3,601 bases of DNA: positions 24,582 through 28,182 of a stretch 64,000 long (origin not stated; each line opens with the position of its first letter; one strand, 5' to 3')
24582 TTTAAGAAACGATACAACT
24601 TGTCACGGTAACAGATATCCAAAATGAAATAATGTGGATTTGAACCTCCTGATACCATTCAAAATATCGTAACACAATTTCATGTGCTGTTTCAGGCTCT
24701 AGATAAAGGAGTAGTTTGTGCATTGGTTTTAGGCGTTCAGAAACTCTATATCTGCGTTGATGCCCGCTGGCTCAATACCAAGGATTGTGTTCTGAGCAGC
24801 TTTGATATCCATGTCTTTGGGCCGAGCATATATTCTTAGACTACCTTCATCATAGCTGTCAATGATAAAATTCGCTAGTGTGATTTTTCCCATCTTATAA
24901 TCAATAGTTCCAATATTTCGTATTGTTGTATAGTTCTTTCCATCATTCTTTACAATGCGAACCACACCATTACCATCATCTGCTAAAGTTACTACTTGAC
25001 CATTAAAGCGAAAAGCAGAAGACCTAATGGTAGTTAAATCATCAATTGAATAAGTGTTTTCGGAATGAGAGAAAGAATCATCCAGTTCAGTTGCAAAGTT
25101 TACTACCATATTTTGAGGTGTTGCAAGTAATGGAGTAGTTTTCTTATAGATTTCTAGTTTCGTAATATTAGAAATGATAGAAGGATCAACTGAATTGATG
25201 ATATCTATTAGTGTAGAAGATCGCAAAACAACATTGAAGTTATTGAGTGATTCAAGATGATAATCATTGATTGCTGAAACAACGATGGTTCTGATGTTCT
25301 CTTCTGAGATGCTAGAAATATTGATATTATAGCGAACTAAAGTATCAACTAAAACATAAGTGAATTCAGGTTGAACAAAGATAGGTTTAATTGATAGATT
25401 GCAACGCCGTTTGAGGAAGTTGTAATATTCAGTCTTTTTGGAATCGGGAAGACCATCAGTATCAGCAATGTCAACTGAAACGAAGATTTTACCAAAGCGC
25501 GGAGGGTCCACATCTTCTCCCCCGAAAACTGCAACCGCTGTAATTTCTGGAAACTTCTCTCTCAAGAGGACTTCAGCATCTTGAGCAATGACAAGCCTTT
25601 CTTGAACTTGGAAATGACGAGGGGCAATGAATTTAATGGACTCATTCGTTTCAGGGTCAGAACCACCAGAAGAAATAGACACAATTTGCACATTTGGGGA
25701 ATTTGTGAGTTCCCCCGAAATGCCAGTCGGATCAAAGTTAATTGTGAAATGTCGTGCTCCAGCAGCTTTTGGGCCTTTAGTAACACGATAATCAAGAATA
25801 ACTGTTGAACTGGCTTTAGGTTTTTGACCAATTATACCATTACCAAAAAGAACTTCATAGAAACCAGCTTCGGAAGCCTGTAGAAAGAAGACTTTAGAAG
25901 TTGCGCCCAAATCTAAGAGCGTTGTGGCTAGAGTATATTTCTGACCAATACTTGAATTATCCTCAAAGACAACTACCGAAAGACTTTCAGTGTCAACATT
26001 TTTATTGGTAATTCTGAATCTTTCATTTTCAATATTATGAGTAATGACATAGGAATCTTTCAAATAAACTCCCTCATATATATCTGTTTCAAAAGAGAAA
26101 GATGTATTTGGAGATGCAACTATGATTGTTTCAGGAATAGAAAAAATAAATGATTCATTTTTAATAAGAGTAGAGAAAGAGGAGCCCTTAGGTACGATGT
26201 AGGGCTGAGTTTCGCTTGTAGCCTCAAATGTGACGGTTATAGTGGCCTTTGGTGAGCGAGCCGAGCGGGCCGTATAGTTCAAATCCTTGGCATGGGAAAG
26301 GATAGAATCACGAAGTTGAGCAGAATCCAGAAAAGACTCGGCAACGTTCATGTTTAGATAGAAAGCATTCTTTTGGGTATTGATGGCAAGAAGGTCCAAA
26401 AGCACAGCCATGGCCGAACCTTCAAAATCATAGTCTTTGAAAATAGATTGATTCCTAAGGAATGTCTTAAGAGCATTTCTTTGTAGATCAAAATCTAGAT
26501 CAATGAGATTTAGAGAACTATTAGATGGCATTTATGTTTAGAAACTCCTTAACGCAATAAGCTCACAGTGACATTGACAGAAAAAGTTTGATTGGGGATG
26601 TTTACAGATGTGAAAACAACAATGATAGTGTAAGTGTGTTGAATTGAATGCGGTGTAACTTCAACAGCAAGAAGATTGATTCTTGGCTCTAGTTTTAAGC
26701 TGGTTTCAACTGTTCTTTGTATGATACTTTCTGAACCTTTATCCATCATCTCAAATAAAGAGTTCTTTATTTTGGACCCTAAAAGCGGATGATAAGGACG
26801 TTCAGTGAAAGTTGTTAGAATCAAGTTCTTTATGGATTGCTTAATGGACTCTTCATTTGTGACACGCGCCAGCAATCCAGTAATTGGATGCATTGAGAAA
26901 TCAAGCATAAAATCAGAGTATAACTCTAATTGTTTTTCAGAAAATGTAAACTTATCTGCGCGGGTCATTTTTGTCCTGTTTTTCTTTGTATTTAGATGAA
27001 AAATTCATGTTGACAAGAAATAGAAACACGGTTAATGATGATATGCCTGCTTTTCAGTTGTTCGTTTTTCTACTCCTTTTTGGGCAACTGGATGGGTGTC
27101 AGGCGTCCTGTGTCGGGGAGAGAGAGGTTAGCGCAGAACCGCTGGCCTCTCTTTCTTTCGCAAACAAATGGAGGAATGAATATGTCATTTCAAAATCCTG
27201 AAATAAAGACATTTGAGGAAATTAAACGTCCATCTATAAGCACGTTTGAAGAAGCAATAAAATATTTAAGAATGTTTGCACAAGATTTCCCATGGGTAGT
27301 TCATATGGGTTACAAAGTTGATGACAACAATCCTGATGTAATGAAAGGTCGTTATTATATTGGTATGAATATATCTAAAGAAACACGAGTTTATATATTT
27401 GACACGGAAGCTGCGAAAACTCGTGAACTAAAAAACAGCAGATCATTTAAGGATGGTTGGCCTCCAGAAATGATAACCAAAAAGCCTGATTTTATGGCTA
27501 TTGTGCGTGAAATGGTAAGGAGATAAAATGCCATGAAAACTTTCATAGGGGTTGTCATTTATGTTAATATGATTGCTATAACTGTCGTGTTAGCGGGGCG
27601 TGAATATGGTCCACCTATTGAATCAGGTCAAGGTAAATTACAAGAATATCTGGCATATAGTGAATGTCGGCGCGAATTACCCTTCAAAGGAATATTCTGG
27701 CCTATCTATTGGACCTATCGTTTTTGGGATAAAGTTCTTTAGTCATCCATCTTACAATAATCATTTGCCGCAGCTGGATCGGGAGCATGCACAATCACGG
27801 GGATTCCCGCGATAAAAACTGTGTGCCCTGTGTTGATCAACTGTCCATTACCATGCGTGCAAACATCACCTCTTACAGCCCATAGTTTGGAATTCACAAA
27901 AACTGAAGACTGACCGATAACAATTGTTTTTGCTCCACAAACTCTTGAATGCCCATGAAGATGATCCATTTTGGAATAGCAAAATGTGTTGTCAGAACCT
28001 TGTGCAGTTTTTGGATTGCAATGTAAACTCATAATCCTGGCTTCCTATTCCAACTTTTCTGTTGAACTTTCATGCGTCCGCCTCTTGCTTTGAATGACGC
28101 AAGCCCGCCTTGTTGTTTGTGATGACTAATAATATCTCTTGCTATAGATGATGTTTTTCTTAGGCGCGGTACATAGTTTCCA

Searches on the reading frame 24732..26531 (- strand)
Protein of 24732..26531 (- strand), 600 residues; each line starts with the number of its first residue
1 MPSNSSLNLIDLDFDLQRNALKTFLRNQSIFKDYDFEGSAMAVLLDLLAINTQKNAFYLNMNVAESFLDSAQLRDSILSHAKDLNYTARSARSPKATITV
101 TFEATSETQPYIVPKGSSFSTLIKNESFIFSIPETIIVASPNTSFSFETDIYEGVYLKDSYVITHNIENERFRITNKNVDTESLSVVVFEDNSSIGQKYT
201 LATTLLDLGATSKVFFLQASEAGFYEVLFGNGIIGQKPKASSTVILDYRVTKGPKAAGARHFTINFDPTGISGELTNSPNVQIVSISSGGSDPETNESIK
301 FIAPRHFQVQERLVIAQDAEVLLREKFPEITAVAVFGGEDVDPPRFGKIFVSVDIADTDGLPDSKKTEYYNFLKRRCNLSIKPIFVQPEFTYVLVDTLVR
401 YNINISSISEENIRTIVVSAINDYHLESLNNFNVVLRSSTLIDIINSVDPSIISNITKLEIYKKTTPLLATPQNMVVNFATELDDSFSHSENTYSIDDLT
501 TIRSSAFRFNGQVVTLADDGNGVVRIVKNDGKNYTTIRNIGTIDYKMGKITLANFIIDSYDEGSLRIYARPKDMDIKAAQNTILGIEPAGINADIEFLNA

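Call 27: search_dna_similar(query=window:24732-26531:-, collection=phages, mode=protein, max_evalue=0.00001, max_rows=25)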
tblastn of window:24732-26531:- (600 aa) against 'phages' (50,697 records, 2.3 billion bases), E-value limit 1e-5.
Records with a match: 2378; places in all: 2384; records where one place covers at least 80% of the query: 1706.
Best place of each record, by identity: <60% 2378.
By first word of the organism name: Escherichia 633; Synechococcus 374; Klebsiella 318; Salmonella 192; Vibrio 126; Shigella 89; Aeromonas 79; Acinetobacter 71; Cyanophage 61; Enterobacter 59; and 49 more.
By host as written in the record: - 441; Escherichia coli 269; Klebsiella pneumoniae 110; Synechococcus 107; Synechococcus sp. 38; Escherichia coli O157:H7 35; Salmonella enterica 29; Synechococcus sp. WH7803 28; and 516 more.
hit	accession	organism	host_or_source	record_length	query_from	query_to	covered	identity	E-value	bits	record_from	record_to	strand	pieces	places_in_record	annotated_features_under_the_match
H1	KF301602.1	Caulobacter phage Cr30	Caulobacter crescentus CB15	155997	1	595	99%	36.7%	2e-113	378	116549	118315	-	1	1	baseplate wedge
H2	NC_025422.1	Caulobacter phage Cr30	Caulobacter crescentus CB15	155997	1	595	99%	36.7%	2e-113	378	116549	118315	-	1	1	baseplate wedge subunit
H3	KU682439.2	Stenotrophomonas phage vB_SmaS-DLP_6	Stenotrophomonas maltophilia D1571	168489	11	600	98%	35.6%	6e-81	284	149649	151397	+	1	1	baseplate wedge protein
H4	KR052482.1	Sinorhizobium phage phiN3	Sinorhizobium meliloti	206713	11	591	97%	36.1%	7e-99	336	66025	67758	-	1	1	baseplate wedge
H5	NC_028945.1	Sinorhizobium phage phiN3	Sinorhizobium meliloti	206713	11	591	97%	36.1%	7e-99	336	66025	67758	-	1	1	baseplate wedge subunit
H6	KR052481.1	Sinorhizobium phage phiM19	Sinorhizobium meliloti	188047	11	591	97%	35.9%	8e-98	333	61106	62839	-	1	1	baseplate wedge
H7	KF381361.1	Sinorhizobium phage phiM12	Sinorhizobium meliloti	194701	11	591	97%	35.9%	8e-98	333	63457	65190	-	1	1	baseplate wedge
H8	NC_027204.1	Sinorhizobium phage phiM12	Sinorhizobium meliloti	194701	11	591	97%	35.9%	8e-98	333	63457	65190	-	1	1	baseplate wedge subunit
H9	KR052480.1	Sinorhizobium phage phiM7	Sinorhizobium meliloti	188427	11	591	97%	35.8%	2e-97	332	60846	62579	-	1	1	baseplate wedge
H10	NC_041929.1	Sinorhizobium phage phiM7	Sinorhizobium meliloti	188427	11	591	97%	35.8%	2e-97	332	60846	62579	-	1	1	baseplate wedge subunit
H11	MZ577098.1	Methylophilales phage Melnitz-3 EXVC039M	Methylophilales_sp._H5P1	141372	5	587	97%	34.0%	4e-86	299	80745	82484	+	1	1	baseplate wedge subunit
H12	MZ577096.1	Methylophilales phage Melnitz-2 EXVC040M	Methylophilales_sp._H5P1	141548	5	587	97%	34.0%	4e-86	299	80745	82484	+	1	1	baseplate wedge subunit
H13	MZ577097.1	Methylophilales phage Melnitz EXVC044M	Methylophilales_sp._H5P1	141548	5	587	97%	34.0%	4e-86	299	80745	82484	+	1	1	baseplate wedge subunit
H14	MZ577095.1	Methylophilales phage Melnitz-1 EXVC043M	Methylophilales_sp._H5P1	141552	5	587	97%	34.0%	4e-86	299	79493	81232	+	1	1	baseplate wedge subunit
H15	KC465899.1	Pelagibacter phage HTVC008M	Candidatus Pelagibacter ubique HTCC1062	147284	1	587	98%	33.4%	2e-82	288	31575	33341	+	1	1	baseplate wedge | base plate wedge subunit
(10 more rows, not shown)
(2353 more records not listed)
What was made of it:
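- Phage context: the gp6 protein's nearest isolates infect Caulobacter (Cr30) and Sinorhizobium (call 27).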

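Call 28: get_annotated_region(hit=H2, flank=12000)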
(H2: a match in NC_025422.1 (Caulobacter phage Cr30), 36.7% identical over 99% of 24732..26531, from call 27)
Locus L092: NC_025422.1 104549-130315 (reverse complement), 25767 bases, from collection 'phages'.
description: Caulobacter phage Cr30, complete genome.
organism: Caulobacter phage Cr30 (NCBI taxid 1357714)
taxonomy: Viruses; Duplodnaviria; Heunggongvirae; Uroviricota; Caudoviricetes
host: Caulobacter crescentus CB15; source: pond water; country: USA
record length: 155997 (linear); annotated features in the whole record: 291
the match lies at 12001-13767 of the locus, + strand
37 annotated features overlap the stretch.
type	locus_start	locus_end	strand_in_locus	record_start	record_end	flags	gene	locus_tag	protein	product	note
CDS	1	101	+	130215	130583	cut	-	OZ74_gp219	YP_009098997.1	hypothetical protein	-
CDS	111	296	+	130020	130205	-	-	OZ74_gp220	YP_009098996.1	hypothetical protein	-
CDS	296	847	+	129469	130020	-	-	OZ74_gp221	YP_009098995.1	alkylated DNA repair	-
CDS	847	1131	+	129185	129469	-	-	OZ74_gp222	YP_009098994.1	hypothetical protein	-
CDS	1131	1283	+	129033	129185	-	-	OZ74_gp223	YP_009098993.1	hypothetical protein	-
CDS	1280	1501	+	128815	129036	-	-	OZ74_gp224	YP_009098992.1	hypothetical protein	-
CDS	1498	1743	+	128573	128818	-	-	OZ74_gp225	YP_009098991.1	hypothetical protein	-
CDS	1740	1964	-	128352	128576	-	-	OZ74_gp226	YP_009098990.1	head completion protein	T4-like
CDS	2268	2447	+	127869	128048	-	-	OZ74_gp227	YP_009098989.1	hypothetical protein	-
CDS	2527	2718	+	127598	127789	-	-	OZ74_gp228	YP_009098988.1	hypothetical protein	-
CDS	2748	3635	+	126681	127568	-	-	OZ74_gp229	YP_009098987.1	tail tube-associated base plate wedge protein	-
CDS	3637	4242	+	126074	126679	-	-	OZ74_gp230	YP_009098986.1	baseplate wedge subunit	phage T4 gp 53 homolog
CDS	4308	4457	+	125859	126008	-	-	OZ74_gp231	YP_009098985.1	hypothetical protein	-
CDS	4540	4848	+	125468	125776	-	-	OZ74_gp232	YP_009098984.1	hypothetical protein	-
CDS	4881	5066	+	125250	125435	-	-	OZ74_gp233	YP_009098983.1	hypothetical protein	-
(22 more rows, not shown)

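Call 29: find_related_loci(query=window:24732-26531:-, collection=viral_contigs, flank=10000)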
Query window:24732-26531:- (600 aa) in viral_contigs; peptide patterns used: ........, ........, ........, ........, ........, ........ (x = any residue, [..] = any of these).
100 stretches matched a pattern; 99 encode a relative of the query (tblastn E <= 1e-3); the best 80 are kept; 80 distinct loci.
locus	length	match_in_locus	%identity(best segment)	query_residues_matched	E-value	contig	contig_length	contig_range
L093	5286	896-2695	100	1-600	0e+0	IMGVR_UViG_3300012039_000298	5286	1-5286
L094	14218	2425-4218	64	1-598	0e+0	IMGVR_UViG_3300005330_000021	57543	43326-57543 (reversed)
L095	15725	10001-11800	92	1-600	0e+0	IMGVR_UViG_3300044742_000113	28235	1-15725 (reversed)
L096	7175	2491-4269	54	5-598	0e+0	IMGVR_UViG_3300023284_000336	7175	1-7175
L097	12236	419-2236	50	3-596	0e+0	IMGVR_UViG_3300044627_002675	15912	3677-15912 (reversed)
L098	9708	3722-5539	50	3-596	0e+0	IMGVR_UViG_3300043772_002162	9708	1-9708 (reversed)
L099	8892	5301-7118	50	3-596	0e+0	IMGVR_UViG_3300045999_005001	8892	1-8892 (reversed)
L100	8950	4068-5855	49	3-598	2e-180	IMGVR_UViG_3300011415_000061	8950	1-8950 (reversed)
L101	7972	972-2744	42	3-596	3e-150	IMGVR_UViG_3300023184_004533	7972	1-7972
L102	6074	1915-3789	41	1-593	1e-150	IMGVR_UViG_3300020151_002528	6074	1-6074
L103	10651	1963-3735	42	3-596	8e-150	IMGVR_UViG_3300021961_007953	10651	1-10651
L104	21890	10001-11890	40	1-592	1e-147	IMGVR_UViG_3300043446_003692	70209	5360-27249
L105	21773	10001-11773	42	3-596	4e-147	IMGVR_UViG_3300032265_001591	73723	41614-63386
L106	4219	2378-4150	42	3-596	3e-151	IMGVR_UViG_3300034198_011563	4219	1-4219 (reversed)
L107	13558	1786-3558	42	3-596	4e-147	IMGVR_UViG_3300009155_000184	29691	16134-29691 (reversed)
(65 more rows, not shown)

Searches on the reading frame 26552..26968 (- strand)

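Call 13: search_protein_families(library=phrogs, proteins=[window:26552-26968:-], max_evalue=0.001)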
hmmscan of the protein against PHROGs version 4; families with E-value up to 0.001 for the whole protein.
window:26552-26968:- (139 aa): 5 families
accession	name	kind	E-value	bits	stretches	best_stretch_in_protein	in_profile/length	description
phrog_261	-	tail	1e-38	134.8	1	14-135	19-141/312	baseplate wedge subunit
phrog_43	-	tail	6.5e-14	52.7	1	34-135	14-120/126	baseplate wedge subunit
phrog_37990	-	tail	9.3e-06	26.5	1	61-131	2-73/80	baseplate wedge subunit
phrog_975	-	tail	2.4e-05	24.6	1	30-116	125-209/238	baseplate protein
phrog_120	-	tail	8.7e-05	23.4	1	11-134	50-178/303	baseplate wedge subunit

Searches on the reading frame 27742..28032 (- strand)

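Call 13: search_protein_families(library=phrogs, proteins=[window:27742-28032:-], max_evalue=0.001)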
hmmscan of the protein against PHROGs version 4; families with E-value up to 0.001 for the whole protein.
window:27742-28032:- (97 aa): 1 family
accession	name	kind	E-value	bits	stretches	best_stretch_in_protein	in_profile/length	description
phrog_281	-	moron, auxiliary metabolic gene and host takeover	0.00025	21.8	0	8-62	73-107/169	PAAR motif of membran proteins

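Call 14: search_protein_families(library=pfam, proteins=[window:27742-28032:-], max_evalue=0.01)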
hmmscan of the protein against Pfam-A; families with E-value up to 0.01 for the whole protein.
window:27742-28032:- (97 aa): 1 family
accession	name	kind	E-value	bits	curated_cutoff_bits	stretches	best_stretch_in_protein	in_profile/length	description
PF05488.18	PAAR_motif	-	4.7e-06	27.2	27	1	37-82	11-58/70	PAAR motif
